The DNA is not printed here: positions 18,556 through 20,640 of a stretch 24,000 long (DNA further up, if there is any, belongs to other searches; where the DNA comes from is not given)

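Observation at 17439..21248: Orphan NPPY methyltransferase followed by a Zn-ribbon-bearing GHKL ATPase and two small ORFs: candidate uncharacterised module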

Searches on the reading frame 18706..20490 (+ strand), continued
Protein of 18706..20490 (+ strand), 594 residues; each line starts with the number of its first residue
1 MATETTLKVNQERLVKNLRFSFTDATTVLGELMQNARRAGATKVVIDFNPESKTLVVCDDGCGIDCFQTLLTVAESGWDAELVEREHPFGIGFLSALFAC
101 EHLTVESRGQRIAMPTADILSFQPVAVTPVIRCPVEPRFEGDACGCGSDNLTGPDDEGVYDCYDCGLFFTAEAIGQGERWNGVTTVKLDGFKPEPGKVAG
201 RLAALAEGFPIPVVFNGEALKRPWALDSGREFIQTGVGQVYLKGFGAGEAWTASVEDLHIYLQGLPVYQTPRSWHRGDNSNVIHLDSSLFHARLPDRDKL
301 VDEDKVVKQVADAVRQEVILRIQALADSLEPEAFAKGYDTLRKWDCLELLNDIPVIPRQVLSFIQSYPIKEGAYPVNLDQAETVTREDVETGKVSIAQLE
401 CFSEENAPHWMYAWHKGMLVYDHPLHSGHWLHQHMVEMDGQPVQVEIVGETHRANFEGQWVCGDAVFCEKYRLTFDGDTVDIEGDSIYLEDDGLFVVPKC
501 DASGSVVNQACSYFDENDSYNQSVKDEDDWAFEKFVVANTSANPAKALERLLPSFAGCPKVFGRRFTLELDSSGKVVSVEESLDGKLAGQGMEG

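Call 30: fold_search(model_id=the predicted structure, library=pdb)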
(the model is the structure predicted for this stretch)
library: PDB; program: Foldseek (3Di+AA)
matches with E <= 10: 837; with E <= 0.001: 355
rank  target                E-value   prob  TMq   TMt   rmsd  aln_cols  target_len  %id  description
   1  4ivg                  3.1e-11  1.00  0.33  0.39  10.9       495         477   13  Crystal structure of mitochondrial Hsp90 (TRAP1) NTD-Middle domain dimer with AMPPNP (released 2014-01-22)
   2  5hph_B                1.0e-10  1.00  0.37  0.44  10.4       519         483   12  Structure of TRAP1 fragment (released 2016-08-10)
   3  5tvw_B                1.2e-10  1.00  0.36  0.36  10.2       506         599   13  Crystal structure of mitochondrial Hsp90 (TRAP1) with ATP in absence of Mg, hemi-hydrolyzed (released 2018-03-14)
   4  6xg6_B                1.2e-10  1.00  0.34  0.33  10.5       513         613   13  Full-length human mitochondrial Hsp90 (TRAP1) with ADP-BeF3 (released 2020-09-30)
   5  7u8v                  1.2e-10  1.00  0.35  0.45   9.1       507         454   11  hTRAP1 with inhibitors (released 2023-08-16)
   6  7kcl_B                1.2e-10  1.00  0.33  0.32  11.1       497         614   15  Full-length human mitochondrial Hsp90 (TRAP1) in complex with SdhB in the presence of AMP-PNP (released 2021-10-13)
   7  5hph_A                1.4e-10  1.00  0.38  0.45  10.4       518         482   14  Structure of TRAP1 fragment (released 2016-08-10)
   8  7exp_B                1.6e-10  1.00  0.37  0.36  10.0       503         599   13  Crystal structure of zebrafish TRAP1 with AMPPNP and MitoQ (released 2022-01-05)
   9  4iyn_B                1.8e-10  1.00  0.35  0.34   8.9       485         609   13  Structure of mitochondrial Hsp90 (TRAP1) with ADP-ALF4- (released 2014-01-22)
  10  4z1i_D                1.8e-10  1.00  0.35  0.45  11.6       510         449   14  Crystal structure of human Trap1 with AMPPNP (released 2015-04-29)
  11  7u8x                  2.0e-10  1.00  0.35  0.46   8.9       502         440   11  hTRAP1 with inhibitors (released 2023-08-16)
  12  7kcl_A                2.8e-10  1.00  0.32  0.32  11.3       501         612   15  Full-length human mitochondrial Hsp90 (TRAP1) in complex with SdhB in the presence of AMP-PNP (released 2021-10-13)
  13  5tth_A                3.0e-10  1.00  0.34  0.31  14.0       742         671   13  Heterodimeric SpyCatcher/SpyTag-fused zebrafish TRAP1 in ATP/ADP-hybrid state (released 2017-08-23)
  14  5y3o                  3.2e-10  1.00  0.33  0.44   9.1       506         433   12  Structure of TRAP1 complexed with DN320 (released 2017-08-30)
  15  5tvw_A                3.2e-10  1.00  0.33  0.33  10.3       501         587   14  Crystal structure of mitochondrial Hsp90 (TRAP1) with ATP in absence of Mg, hemi-hydrolyzed (released 2018-03-14)
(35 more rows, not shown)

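Call 52: search_dna_similar(query=window:18706-20490:+, collection=plasmids, mode=protein, max_rows=25, max_evalue=0.001)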
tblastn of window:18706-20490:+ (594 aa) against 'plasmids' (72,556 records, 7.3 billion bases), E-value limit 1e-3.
Records with a match: 97; places in all: 98; records where one place covers at least 80% of the query: 25.
Best place of each record, by identity: <60% 97.
By first word of the organism name: Roseomonas 11; Novosphingobium 9; Sphingopyxis 8; Sphingobium 8; Sphingomonas 7; Methylomonas 5; Agrobacterium 5; Paraburkholderia 4; Leptolyngbya 4; Ralstonia 3; and 23 more.
By predicted mobility (MOB-suite, as given by PLSDB): non-mobilizable 55; conjugative 25; mobilizable 17.
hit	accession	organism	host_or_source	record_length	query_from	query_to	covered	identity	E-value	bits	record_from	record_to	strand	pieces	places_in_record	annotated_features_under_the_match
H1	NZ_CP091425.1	Methylobacter sp. YRD-M1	isolate,wetland soil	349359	4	579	97%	40.9%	1e-134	441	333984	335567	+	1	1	ATP-binding protein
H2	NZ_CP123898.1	Methylomonas sp. UP202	pure culture,canal sediment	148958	1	579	97%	39.4%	1e-120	400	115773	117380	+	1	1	hypothetical protein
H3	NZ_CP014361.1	Methylomonas sp. DH-1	cell culture,waste sludge of a brewery ...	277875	1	579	97%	38.4%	1e-117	391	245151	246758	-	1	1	hypothetical protein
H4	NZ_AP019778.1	Methylomonas koyamae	-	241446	1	579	97%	38.4%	4e-117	390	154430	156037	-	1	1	hypothetical protein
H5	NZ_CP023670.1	Methylomonas koyamae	-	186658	1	579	97%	38.4%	2e-114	382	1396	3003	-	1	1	hypothetical protein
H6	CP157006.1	Methylomonas sp. AM2-LC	-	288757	4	586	98%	35.8%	4e-114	381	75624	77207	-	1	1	record has no annotation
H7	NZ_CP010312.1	Geoalkalibacter subterraneus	-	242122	3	575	96%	34.5%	2e-94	324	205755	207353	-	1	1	ATP-binding protein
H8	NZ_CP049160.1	Caballeronia sp. SBC1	whole organism,soil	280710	1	581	98%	31.7%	6e-63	232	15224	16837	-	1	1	ATP-binding protein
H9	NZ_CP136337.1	Piscinibacter gummiphilus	single cell,soil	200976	4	581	97%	31.2%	3e-76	271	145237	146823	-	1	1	ATP-binding protein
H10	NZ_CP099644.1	Paraburkholderia fungorum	Arabidopsis thaliana,pure culture,leaf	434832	1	581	98%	30.2%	6e-56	211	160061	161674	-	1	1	ATP-binding protein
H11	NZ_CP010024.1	Paraburkholderia fungorum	Microbial isolate culture,White-rot ...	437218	1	581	98%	30.2%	6e-56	211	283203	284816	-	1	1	ATP-binding protein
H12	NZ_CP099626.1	Paraburkholderia fungorum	Arabidopsis thaliana,pure culture,leaf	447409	1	581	98%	30.2%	6e-56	211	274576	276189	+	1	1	ATP-binding protein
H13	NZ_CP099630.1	Paraburkholderia fungorum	Arabidopsis thaliana,pure culture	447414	1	581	98%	30.2%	6e-56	211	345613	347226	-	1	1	ATP-binding protein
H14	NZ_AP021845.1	Azospira sp. I09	-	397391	2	581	98%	29.4%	9e-59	220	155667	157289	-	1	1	hypothetical protein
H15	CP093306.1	Ralstonia insidiosa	-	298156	2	581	98%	28.9%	1e-53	205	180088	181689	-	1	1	ATP-binding protein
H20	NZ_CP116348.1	Enterobacter ludwigii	strawberry,pure cluture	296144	7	579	96%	28.1%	1e-39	163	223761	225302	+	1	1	ATP-binding protein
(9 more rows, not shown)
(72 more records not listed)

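Call 53: get_annotated_region(hit=H20, flank=9000)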
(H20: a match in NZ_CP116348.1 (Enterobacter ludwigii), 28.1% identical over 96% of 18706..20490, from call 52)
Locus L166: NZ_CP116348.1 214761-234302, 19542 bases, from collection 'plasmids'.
description: Enterobacter ludwigii strain CM-TZ4 plasmid unnamed1, complete sequence
organism: Enterobacter ludwigii (NCBI taxid 299767)
taxonomy: Bacteria; Pseudomonadota; Gammaproteobacteria; Enterobacterales; Enterobacteriaceae; Enterobacter; Enterobacter ludwigii
host: -; source: strawberry,pure cluture; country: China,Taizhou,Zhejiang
typing (MOB-suite, as given by PLSDB): conjugative; replicon IncFIB,IncFII; relaxase MOBF; mating-pair formation MPF_G
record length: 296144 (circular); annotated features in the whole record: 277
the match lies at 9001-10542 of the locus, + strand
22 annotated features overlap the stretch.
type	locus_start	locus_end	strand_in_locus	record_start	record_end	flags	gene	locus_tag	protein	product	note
CDS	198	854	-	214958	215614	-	-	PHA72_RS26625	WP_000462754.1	trypsin-like serine protease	GO:0006508 - proteolysis [Evidence IEA]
CDS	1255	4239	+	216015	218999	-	-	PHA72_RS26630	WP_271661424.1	Tn3-like element ISKox2 family transposase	GO:0006313 - DNA transposition [Evidence IEA]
CDS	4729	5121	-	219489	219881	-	-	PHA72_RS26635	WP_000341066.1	hypothetical protein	-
CDS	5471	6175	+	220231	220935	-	-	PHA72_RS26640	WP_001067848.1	IS6-like element IS26 family transposase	GO:0006313 - DNA transposition [Evidence IEA]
CDS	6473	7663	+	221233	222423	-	-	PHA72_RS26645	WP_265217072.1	DNA cytosine methyltransferase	-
CDS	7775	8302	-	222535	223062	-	-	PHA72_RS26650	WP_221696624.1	GNAT family N-acetyltransferase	-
CDS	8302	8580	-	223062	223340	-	-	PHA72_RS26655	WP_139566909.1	DUF1778 domain-containing protein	-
CDS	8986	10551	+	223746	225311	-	-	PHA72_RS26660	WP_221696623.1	ATP-binding protein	-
CDS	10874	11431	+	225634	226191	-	-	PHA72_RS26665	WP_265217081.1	hypothetical protein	-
CDS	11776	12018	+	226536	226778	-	-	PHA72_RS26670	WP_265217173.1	hypothetical protein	-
CDS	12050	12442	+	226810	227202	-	-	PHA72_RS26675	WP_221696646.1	hypothetical protein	-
CDS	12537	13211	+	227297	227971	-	-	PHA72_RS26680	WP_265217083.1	hypothetical protein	-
CDS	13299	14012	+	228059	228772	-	-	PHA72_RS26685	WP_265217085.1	ABC transporter substrate-binding protein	-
CDS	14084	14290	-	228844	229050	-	-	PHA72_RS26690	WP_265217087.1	hypothetical protein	-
CDS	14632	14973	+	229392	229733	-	-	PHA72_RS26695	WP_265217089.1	hypothetical protein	-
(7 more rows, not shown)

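Call 54: get_annotated_region(hit=H10, flank=9000)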
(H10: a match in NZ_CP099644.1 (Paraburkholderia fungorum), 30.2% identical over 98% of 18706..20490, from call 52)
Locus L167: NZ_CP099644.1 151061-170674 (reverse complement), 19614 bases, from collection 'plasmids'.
description: Paraburkholderia fungorum strain OTU2SAUBB1 plasmid unnamed1, complete sequence
organism: Paraburkholderia fungorum (NCBI taxid 134537)
taxonomy: Bacteria; Pseudomonadota; Betaproteobacteria; Burkholderiales; Burkholderiaceae; Paraburkholderia; Paraburkholderia fungorum
host: -; source: Arabidopsis thaliana,pure culture,leaf; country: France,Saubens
typing (MOB-suite, as given by PLSDB): non-mobilizable
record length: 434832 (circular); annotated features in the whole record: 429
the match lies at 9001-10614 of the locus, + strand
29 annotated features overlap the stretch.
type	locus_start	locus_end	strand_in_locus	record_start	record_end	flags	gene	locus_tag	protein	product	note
CDS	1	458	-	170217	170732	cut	-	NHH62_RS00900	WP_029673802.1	hypothetical protein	-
CDS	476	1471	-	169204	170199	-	-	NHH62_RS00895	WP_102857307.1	ParM/StbA family protein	GO:0030541 - plasmid partitioning [Evidence IEA]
CDS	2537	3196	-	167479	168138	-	-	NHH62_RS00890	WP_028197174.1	hypothetical protein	-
CDS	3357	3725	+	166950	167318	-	-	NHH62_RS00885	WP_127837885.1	hypothetical protein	-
CDS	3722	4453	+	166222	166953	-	-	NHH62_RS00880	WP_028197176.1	DsbC family protein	-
CDS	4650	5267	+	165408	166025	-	-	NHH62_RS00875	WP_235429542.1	DUF2786 domain-containing protein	-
CDS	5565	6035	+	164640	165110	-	-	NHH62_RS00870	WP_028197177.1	hypothetical protein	-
CDS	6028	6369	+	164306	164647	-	-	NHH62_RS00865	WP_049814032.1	hypothetical protein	-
CDS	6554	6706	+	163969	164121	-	-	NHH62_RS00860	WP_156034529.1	hypothetical protein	-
CDS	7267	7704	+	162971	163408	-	-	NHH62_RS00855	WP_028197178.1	hypothetical protein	-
CDS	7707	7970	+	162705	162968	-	-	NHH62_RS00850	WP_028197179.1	hypothetical protein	-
CDS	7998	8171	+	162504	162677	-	-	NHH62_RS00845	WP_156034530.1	hypothetical protein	-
CDS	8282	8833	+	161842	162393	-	-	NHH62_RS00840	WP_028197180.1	hypothetical protein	-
CDS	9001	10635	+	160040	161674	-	-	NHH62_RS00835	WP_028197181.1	ATP-binding protein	-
CDS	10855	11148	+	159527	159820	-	-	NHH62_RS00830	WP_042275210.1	hypothetical protein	-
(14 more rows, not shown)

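Call 63: search_protein_families(library=phrogs, proteins=[window:18706-20490:+], max_evalue=0.01)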
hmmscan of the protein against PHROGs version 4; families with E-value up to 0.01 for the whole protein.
window:18706-20490:+ (594 aa): 1 family
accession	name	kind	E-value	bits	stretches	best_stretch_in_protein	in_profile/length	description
phrog_6203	-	unknown function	0.003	17.2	1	3-65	4-66/644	-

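Call 77: search_protein_families(library=pfam, proteins=[L084:12095-17023:+, L084:17020-18117:+, L071:8825-9880:+, L079:7198-8445:+, L052:8836-9912:+, L052:7680-8783:+, L067:7257-9401:+, L069:9137-9943:-, L069:11854-14517:-, L043:7832-8800:+], max_evalue=0.001)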
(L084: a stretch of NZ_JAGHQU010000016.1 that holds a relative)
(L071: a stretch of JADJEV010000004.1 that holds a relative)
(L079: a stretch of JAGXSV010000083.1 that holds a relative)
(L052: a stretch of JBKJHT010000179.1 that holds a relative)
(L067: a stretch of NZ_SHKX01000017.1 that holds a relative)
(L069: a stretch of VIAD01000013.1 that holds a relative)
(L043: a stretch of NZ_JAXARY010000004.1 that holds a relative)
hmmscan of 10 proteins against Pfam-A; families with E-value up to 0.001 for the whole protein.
L084:12095-17023:+ (1642 aa): 3 families
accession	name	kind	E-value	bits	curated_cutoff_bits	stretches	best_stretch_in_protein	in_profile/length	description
PF02384.22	N6_Mtase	-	1.5e-05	24.9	20.4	1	222-343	110-237/311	N-6 DNA Methylase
PF00271.37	Helicase_C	-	0.00012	22.8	23.5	1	1302-1365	49-110/110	Helicase conserved C-terminal domain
PF04851.21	ResIII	-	0.00015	22.1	22.5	0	843-969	4-115/164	Type III restriction enzyme, res subunit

L084:17020-18117:+ (365 aa): 0 families

L071:8825-9880:+ (351 aa): 0 families

L079:7198-8445:+ (415 aa): 0 families

L052:8836-9912:+ (358 aa): 3 families
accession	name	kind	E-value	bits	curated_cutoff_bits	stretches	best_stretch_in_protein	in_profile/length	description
PF02767.21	DNA_pol3_beta_2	-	8.3e-17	62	27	1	139-237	17-116/116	DNA polymerase III beta subunit, central domain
PF00712.24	DNA_pol3_beta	-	1.5e-16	61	24.4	2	2-112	3-119/120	DNA polymerase III beta subunit, N-terminal domain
PF02768.20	DNA_pol3_beta_3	-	1e-07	32.2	27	1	249-349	9-112/121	DNA polymerase III beta subunit, C-terminal domain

L052:7680-8783:+ (367 aa): 0 families

L067:7257-9401:+ (714 aa): 2 families
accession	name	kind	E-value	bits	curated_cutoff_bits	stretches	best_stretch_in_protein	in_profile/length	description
PF01131.25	Topoisom_bac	-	1.3e-101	341.1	35.1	1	154-600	5-410/411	DNA topoisomerase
PF01751.28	Toprim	-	6.9e-13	49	23.1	1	3-131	1-93/96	Toprim domain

L069:9137-9943:- (268 aa): 2 families
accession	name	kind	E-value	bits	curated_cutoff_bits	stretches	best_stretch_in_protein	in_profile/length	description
PF13098.12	Thioredoxin_2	-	7.5e-22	78.1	27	1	142-265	2-104/104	Thioredoxin-like domain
PF10411.14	DsbC_N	-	7e-18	64.4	25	1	52-118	3-70/70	Disulfide bond isomerase protein N-terminal domain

L069:11854-14517:- (887 aa): 2 families
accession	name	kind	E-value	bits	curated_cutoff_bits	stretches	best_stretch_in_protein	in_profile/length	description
PF04851.21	ResIII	-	4.2e-14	53.2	22.5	1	4-253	3-163/164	Type III restriction enzyme, res subunit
PF00270.35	DEAD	-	1.7e-08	34.8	26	1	51-154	16-109/167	DEAD/DEAH box helicase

L043:7832-8800:+ (322 aa): 4 families
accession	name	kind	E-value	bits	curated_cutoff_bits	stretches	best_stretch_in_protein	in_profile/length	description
PF13401.12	AAA_22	-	1.1e-12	48.9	27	1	39-168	4-126/130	AAA domain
PF13191.12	AAA_16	-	2.9e-08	34.8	32.6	1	29-158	12-165/167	AAA ATPase domain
PF25201.1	nSTAND6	-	0.00045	20.7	27.7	1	35-136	13-113/148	Novel STAND NTPase 6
PF07693.20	KAP_NTPase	-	0.00061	19.6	20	0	113-174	140-201/293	KAP family P-loop domain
